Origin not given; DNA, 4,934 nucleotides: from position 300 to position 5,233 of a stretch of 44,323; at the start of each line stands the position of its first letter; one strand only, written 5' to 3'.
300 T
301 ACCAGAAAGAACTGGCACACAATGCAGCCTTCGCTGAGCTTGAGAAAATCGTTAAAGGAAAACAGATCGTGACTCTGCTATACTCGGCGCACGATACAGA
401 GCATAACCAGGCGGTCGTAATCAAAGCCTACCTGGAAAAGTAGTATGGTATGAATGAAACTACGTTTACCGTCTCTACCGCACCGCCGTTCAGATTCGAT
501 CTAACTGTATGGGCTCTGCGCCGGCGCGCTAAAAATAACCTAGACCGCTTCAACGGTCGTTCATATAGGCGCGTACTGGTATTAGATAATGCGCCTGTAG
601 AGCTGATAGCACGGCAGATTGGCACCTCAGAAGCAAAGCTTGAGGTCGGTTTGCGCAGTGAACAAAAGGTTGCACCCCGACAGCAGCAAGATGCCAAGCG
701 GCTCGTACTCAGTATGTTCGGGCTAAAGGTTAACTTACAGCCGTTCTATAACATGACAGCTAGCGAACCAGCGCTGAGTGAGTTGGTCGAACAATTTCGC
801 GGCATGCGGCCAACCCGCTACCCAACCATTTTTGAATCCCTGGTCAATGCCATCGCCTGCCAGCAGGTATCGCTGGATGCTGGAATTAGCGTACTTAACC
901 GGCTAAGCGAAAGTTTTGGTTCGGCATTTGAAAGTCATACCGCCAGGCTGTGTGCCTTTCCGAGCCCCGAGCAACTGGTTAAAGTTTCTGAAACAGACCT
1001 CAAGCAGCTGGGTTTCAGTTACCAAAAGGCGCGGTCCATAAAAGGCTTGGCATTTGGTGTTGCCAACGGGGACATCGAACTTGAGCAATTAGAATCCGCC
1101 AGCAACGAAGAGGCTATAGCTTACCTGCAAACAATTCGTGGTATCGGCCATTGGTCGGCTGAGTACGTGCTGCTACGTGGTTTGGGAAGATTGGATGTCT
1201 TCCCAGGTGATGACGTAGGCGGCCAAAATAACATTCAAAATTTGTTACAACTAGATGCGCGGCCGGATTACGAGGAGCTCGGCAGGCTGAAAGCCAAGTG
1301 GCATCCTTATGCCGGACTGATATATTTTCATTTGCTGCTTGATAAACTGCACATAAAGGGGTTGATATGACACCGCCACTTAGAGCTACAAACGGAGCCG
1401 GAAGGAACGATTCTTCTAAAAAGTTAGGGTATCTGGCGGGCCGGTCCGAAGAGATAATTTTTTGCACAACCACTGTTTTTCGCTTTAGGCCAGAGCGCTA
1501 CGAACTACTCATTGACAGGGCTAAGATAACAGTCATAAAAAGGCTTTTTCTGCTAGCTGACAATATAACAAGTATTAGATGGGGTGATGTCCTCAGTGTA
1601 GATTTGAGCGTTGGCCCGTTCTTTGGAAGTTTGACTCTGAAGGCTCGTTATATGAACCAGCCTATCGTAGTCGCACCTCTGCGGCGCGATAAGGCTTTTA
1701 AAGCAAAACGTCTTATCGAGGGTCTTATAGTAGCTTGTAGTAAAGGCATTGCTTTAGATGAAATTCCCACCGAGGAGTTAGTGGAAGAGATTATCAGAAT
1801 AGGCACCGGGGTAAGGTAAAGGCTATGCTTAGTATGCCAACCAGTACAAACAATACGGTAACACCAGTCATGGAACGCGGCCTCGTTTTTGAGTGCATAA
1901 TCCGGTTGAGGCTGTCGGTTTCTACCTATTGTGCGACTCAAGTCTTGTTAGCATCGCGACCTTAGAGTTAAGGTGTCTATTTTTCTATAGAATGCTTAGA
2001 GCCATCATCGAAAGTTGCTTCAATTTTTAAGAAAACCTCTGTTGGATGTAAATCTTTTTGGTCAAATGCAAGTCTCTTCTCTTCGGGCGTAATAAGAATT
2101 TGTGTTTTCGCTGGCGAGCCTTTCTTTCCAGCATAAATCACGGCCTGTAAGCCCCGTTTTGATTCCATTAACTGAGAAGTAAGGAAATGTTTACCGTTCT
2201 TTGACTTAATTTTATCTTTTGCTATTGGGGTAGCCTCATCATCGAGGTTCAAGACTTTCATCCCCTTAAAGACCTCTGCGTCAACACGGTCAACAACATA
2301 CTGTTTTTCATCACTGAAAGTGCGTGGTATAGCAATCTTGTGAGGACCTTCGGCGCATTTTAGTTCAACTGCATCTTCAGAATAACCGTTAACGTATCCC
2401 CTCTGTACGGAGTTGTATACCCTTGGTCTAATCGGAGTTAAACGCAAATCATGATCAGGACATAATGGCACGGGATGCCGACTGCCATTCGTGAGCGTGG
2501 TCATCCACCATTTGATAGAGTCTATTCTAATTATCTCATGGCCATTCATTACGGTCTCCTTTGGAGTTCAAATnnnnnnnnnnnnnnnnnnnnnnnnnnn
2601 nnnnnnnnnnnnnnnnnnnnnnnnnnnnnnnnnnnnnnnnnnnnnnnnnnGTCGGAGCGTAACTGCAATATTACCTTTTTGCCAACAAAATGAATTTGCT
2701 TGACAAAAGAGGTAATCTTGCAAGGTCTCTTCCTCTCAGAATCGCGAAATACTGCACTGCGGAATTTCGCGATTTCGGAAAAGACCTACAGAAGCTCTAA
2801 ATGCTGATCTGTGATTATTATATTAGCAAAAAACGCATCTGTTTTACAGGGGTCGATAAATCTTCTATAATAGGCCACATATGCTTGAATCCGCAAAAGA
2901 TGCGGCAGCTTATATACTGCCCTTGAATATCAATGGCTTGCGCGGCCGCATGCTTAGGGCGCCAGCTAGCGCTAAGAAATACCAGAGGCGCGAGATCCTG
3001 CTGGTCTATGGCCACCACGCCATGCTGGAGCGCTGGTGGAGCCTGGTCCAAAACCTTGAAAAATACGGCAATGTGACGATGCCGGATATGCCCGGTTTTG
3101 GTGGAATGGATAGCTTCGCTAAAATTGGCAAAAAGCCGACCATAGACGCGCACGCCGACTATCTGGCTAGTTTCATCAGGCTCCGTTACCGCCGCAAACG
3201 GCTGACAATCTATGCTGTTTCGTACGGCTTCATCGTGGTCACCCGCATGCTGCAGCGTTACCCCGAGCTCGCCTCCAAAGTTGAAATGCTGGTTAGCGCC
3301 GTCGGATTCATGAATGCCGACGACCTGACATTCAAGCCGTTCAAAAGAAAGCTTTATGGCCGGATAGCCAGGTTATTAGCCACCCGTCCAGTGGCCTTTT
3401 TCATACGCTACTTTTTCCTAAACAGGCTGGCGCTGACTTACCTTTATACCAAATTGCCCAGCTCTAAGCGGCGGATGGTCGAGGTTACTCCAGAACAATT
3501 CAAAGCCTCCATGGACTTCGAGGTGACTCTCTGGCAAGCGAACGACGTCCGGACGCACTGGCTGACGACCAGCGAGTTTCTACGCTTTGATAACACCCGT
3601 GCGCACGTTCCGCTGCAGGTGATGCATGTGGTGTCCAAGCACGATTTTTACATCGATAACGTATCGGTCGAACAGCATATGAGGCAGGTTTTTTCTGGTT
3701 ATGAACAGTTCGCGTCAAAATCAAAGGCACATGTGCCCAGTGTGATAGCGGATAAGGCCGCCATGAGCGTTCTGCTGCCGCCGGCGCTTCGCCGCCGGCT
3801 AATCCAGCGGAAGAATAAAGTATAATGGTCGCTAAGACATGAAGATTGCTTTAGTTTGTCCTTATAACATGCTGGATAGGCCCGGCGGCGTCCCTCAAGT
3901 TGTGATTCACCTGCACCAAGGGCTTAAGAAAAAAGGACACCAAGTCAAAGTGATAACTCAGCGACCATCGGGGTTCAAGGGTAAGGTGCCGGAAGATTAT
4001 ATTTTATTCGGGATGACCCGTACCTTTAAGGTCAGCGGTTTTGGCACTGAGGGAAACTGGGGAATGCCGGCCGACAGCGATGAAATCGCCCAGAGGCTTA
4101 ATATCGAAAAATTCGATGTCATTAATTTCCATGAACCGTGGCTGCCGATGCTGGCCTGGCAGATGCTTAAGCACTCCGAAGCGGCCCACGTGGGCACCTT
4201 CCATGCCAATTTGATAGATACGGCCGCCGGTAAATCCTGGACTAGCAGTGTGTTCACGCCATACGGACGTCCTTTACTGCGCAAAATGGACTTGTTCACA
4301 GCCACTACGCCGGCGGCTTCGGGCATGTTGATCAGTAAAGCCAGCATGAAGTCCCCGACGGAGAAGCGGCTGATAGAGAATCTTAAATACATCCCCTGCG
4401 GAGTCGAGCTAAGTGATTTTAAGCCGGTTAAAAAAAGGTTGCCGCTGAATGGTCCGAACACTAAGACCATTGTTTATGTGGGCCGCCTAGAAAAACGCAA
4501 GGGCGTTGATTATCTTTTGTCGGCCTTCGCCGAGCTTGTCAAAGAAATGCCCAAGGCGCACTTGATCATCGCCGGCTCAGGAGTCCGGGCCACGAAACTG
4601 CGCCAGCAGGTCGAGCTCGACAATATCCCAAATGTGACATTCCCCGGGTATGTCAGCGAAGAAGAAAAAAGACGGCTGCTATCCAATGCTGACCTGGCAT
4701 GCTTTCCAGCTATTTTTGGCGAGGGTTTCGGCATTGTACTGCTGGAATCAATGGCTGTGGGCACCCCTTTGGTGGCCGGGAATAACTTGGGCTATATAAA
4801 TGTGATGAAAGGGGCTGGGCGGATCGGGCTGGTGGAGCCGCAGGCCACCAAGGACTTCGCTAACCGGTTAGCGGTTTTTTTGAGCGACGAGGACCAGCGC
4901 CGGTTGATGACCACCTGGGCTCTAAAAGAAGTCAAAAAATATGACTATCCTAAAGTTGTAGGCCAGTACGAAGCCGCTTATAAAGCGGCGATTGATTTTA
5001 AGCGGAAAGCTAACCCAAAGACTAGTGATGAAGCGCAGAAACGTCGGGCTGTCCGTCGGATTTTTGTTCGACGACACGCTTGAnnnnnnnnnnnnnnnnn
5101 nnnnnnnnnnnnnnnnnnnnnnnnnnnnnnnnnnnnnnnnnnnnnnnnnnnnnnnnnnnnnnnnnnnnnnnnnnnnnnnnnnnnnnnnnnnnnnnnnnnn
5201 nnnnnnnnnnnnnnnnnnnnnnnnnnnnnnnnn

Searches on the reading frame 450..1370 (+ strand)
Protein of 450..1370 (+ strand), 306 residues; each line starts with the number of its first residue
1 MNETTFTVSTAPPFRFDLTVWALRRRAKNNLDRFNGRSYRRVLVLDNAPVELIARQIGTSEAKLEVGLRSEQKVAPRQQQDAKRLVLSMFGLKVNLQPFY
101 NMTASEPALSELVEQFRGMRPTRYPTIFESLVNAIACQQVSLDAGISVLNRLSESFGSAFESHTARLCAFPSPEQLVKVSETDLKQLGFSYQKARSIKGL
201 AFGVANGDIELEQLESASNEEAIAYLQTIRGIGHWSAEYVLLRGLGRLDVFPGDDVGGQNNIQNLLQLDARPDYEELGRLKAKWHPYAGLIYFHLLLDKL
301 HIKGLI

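Call 24: search_protein_families(library=pfam, proteins=[window:450-1370:+], max_evalue=0.00001)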
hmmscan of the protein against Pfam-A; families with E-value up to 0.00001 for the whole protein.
window:450-1370:+ (306 aa): 1 family
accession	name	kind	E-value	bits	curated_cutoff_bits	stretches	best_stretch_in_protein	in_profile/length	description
PF00730.31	HhH-GPD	-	1.8e-13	51.2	26.2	1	132-281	1-102/108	HhH-GPD superfamily base excision DNA repair protein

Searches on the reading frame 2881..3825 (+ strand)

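Call 24: search_protein_families(library=pfam, proteins=[window:2881-3825:+], max_evalue=0.00001)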
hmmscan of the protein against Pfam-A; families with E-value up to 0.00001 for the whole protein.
window:2881-3825:+ (314 aa): 1 family
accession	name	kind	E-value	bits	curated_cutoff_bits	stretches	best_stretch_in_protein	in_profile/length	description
PF00561.26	Abhydrolase_1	-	2.6e-07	31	25.8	1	39-161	3-126/245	alpha/beta hydrolase fold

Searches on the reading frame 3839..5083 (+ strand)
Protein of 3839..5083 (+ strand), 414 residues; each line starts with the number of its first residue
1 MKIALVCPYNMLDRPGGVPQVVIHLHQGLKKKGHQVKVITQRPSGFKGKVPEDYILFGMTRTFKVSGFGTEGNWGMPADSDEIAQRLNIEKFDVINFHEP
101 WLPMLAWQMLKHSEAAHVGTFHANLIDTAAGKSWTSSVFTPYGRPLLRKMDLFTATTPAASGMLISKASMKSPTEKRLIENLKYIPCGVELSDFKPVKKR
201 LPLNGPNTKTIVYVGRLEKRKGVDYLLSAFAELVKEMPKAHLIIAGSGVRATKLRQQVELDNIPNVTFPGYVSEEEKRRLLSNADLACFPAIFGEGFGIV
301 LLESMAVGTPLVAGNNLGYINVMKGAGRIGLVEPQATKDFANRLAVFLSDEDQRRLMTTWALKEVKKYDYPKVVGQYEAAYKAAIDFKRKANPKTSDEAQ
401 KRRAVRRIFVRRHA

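Call 24: search_protein_families(library=pfam, proteins=[window:3839-5083:+], max_evalue=0.00001)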
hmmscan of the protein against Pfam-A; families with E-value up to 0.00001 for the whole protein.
window:3839-5083:+ (414 aa): 5 families
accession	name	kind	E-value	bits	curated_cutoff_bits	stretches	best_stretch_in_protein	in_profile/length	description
PF00534.26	Glycos_transf_1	-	9.2e-36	123.4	26.4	1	206-357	13-165/172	Glycosyl transferases group 1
PF13692.12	Glyco_trans_1_4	-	2e-30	106.3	27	1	209-350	2-142/142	Glycosyl transferases group 1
PF13439.12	Glyco_transf_4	-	4.5e-16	59.8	28.5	1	15-191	1-168/170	Glycosyltransferase Family 4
PF13579.12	Glyco_trans_4_4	-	8.3e-11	42.9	29.7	1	16-160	1-138/158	Glycosyl transferase 4-like domain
PF20706.3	GT4-conflict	-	4.3e-10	39.6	26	1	199-332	190-324/385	Family 4 Glycosyltransferase in conflict systems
